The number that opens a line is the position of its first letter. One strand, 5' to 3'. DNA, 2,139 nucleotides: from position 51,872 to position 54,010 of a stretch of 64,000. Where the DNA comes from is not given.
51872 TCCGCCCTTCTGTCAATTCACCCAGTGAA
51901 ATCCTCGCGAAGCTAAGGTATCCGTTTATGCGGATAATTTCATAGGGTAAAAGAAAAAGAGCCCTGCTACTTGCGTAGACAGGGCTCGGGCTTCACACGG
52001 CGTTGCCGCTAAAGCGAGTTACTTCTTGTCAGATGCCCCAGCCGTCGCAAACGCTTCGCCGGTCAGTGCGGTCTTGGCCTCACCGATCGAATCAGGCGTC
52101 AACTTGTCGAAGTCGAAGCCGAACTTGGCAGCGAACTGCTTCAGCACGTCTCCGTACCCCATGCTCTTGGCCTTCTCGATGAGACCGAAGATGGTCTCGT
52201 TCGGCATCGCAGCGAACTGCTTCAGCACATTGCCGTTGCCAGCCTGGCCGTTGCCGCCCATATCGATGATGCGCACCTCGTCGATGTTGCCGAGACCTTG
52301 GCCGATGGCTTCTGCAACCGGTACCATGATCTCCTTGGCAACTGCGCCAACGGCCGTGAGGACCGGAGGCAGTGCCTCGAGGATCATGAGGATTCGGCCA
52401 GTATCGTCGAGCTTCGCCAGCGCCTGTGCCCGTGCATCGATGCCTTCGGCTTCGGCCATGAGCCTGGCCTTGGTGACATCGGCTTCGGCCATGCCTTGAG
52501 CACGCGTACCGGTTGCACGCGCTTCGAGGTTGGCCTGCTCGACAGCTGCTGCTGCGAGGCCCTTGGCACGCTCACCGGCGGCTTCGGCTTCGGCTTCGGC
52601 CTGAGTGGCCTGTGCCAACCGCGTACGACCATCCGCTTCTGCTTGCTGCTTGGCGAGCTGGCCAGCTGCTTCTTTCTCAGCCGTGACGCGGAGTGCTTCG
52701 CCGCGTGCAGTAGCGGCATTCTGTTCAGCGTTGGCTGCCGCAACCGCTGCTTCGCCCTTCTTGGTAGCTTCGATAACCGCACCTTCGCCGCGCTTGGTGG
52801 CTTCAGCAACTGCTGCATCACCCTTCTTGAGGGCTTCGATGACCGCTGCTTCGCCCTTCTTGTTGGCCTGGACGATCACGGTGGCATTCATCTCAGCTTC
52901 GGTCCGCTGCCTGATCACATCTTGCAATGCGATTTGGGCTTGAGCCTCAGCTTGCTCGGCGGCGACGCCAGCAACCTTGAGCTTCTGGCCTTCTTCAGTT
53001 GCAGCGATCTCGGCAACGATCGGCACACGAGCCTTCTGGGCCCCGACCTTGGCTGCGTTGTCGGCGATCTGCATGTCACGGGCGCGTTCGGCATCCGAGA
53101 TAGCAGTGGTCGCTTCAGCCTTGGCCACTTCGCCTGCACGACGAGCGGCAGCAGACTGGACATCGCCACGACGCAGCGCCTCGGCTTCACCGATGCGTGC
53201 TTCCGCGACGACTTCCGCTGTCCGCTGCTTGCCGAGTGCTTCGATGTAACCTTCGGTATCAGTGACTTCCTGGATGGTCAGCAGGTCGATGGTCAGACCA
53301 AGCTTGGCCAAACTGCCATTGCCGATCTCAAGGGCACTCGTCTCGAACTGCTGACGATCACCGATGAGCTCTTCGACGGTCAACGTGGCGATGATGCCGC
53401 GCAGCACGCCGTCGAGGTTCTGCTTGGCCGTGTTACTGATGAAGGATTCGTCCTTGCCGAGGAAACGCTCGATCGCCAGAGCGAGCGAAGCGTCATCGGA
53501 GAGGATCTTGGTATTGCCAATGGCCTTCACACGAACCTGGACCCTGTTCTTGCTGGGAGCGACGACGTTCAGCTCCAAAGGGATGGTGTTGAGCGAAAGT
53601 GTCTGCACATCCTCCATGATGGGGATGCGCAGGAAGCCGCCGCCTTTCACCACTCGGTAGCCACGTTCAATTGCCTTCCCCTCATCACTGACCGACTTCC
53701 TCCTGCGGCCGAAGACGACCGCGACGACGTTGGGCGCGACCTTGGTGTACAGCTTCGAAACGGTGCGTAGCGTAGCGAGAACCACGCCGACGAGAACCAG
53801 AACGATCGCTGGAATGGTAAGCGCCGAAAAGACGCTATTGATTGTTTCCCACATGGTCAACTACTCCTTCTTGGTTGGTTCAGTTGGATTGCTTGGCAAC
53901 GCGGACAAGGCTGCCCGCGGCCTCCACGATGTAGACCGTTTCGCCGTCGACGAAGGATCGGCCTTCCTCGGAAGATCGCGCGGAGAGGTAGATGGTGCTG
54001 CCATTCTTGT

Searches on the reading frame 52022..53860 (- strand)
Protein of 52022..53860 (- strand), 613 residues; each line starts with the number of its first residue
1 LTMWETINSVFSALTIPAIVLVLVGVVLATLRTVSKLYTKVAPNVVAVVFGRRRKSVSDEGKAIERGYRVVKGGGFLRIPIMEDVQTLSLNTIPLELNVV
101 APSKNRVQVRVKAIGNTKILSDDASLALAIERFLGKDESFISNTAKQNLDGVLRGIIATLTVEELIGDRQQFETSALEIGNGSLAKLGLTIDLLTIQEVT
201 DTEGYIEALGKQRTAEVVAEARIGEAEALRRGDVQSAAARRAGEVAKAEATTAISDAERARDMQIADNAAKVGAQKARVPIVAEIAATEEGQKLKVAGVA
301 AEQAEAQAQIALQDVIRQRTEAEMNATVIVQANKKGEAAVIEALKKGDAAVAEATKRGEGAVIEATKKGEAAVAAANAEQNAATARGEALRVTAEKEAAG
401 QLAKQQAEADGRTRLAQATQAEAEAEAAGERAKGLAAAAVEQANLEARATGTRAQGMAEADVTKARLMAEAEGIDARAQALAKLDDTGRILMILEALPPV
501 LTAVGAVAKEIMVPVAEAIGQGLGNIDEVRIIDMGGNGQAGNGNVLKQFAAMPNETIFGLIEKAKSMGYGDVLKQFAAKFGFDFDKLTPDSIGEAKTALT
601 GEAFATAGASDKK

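Call 82: search_protein_families(library=pfam, proteins=[window:52022-53860:-], max_evalue=0.001)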
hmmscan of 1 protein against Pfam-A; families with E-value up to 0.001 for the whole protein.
window:52022-53860:- (613 aa): 2 families
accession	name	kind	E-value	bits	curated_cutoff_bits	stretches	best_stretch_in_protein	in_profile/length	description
PF01145.31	Band_7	-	1.1e-20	74.9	23.6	1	40-228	2-174/176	SPFH domain / Band 7 family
PF15975.10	Flot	-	0.00022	21.8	27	1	446-543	1-88/124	Flotillin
